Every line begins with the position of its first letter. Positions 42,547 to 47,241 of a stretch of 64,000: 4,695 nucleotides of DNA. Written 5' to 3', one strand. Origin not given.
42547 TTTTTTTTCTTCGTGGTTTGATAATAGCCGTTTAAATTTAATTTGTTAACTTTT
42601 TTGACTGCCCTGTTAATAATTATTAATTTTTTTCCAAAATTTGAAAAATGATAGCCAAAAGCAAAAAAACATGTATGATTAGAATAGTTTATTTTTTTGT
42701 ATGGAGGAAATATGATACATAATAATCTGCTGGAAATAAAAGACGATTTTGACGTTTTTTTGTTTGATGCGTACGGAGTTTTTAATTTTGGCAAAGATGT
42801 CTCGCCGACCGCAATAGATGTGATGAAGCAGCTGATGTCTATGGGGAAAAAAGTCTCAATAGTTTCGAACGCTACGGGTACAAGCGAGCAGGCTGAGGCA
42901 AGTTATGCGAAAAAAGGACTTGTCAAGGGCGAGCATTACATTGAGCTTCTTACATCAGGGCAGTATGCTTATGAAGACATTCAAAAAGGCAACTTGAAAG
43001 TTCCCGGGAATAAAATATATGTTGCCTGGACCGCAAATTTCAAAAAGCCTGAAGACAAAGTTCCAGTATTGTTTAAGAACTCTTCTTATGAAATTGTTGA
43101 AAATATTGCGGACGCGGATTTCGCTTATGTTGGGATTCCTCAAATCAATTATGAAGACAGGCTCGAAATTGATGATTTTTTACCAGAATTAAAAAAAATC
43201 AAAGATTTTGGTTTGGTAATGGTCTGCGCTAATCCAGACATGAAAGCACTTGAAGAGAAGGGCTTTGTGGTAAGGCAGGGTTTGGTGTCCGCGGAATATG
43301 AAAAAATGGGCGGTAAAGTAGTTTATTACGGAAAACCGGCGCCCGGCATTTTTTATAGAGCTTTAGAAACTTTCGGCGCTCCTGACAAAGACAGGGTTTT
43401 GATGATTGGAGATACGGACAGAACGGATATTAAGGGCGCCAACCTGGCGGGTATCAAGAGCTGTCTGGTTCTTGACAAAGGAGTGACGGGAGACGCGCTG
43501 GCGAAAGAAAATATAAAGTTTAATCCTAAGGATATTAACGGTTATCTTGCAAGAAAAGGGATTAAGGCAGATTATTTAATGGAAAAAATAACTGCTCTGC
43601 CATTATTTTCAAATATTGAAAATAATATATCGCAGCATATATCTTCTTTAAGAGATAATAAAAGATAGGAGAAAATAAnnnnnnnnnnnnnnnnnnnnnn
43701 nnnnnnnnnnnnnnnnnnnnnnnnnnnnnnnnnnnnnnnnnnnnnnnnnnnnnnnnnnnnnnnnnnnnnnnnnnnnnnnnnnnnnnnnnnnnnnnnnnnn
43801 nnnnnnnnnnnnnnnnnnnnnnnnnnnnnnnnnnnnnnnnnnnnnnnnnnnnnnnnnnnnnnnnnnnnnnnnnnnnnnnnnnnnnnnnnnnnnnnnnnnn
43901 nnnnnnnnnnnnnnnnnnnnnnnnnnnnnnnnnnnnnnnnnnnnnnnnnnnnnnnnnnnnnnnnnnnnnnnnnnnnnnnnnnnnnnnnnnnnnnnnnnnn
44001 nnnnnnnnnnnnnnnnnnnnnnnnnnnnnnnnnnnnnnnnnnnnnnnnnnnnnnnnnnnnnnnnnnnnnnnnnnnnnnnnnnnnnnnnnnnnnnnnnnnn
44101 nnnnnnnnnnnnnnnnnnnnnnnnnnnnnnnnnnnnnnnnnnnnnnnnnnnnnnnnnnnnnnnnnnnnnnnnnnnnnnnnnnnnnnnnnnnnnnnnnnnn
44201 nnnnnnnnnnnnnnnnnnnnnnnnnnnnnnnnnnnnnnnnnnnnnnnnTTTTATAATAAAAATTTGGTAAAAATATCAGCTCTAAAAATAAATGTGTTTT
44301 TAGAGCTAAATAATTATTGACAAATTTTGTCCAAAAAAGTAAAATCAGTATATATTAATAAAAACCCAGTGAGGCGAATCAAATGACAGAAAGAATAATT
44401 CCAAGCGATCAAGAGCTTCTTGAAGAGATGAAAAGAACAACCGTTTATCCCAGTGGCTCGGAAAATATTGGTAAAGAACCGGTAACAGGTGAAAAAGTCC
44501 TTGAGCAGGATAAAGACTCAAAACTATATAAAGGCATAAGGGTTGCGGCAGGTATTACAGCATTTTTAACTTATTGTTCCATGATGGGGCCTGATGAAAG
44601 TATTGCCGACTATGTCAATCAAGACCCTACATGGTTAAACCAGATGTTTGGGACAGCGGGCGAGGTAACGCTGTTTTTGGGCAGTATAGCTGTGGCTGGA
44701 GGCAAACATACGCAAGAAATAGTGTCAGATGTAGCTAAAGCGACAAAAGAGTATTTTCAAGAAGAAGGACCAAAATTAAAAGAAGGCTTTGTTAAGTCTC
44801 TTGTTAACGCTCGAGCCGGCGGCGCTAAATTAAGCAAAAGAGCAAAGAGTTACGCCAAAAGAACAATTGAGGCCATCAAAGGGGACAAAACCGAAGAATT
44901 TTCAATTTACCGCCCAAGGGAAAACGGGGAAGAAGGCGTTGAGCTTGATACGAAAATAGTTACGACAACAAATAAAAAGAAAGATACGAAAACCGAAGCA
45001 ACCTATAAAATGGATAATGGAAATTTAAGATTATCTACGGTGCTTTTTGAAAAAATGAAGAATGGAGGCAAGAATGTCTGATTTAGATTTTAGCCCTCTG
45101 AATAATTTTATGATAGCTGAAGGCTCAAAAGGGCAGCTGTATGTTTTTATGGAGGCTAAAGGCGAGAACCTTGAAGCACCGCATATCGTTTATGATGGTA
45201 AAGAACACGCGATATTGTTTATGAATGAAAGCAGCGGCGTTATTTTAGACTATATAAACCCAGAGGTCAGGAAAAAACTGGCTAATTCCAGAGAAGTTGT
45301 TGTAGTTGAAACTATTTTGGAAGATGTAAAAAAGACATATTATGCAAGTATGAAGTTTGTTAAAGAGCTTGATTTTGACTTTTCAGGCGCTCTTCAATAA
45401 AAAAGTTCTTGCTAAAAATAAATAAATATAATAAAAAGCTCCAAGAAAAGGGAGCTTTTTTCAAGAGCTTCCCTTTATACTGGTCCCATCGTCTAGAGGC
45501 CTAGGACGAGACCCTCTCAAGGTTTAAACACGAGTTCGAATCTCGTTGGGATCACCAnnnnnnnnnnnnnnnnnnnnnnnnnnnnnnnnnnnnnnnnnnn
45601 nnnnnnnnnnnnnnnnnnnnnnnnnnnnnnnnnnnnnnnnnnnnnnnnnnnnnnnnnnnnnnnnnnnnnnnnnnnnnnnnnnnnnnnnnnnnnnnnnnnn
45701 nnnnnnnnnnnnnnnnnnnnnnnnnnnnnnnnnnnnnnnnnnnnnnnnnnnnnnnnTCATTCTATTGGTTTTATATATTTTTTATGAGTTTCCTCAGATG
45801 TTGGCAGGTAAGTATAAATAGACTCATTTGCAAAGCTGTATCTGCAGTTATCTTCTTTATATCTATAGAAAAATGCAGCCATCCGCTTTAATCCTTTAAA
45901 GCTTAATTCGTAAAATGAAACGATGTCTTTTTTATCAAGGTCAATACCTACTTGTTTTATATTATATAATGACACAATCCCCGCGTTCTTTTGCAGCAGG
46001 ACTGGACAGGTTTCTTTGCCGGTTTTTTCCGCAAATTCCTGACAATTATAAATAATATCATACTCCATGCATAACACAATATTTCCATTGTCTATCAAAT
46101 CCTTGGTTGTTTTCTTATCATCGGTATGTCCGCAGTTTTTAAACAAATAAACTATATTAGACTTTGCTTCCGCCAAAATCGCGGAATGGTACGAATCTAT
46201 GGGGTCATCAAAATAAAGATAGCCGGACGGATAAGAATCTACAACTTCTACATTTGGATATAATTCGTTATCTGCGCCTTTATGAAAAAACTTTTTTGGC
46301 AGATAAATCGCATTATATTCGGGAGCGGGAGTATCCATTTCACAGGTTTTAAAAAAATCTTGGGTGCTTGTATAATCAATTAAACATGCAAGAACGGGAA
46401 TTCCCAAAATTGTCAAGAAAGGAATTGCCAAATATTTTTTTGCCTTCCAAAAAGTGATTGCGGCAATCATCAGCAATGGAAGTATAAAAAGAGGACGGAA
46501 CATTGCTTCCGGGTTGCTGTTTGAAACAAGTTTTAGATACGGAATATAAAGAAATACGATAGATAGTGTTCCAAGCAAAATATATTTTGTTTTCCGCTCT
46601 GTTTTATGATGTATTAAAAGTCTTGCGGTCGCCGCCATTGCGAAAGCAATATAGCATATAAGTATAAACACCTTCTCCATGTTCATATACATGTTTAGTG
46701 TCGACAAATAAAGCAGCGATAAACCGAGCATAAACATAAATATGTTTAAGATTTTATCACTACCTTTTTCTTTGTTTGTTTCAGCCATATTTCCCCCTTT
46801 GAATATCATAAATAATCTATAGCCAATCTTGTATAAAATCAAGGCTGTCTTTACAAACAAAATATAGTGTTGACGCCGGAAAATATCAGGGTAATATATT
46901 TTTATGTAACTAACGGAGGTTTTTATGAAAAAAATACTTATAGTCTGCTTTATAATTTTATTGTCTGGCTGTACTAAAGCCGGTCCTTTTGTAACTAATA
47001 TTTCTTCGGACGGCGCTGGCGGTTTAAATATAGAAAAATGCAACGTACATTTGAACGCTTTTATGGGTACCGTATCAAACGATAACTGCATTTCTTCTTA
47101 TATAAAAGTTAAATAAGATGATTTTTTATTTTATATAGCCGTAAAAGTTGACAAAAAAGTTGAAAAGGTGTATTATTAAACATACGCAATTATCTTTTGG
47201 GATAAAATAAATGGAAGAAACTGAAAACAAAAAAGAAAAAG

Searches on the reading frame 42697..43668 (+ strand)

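Call 15: search_protein_families(library=pfam, proteins=[window:42697-43668:+], max_evalue=0.0001)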
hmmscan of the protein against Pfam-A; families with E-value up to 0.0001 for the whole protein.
window:42697-43668:+ (323 aa): 4 families
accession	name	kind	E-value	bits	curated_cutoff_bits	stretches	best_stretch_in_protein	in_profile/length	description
PF13242.12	Hydrolase_like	-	1.8e-14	53.8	22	1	211-278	2-66/75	HAD-hyrolase-like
PF00702.32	Hydrolase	-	1.2e-11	45.8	26.4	1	160-252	102-191/191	haloacid dehalogenase-like hydrolase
PF13344.12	Hydrolase_6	-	2.5e-09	37.5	27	1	21-117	1-93/101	Haloacid dehalogenase-like hydrolase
PF13419.12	HAD_2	-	4.5e-07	30.6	23.8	1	207-258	129-178/178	Haloacid dehalogenase-like hydrolase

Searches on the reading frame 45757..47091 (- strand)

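Call 7: search_protein_families(library=pfam, proteins=[window:45757-47091:-], max_evalue=0.01)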
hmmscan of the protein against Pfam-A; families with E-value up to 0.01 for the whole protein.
window:45757-47091:- (444 aa): 1 family
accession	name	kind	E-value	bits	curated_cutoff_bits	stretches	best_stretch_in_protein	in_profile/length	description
PF04247.17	SirB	-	0.0025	18.4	30.9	1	79-185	11-113/120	Invasion gene expression up-regulator, SirB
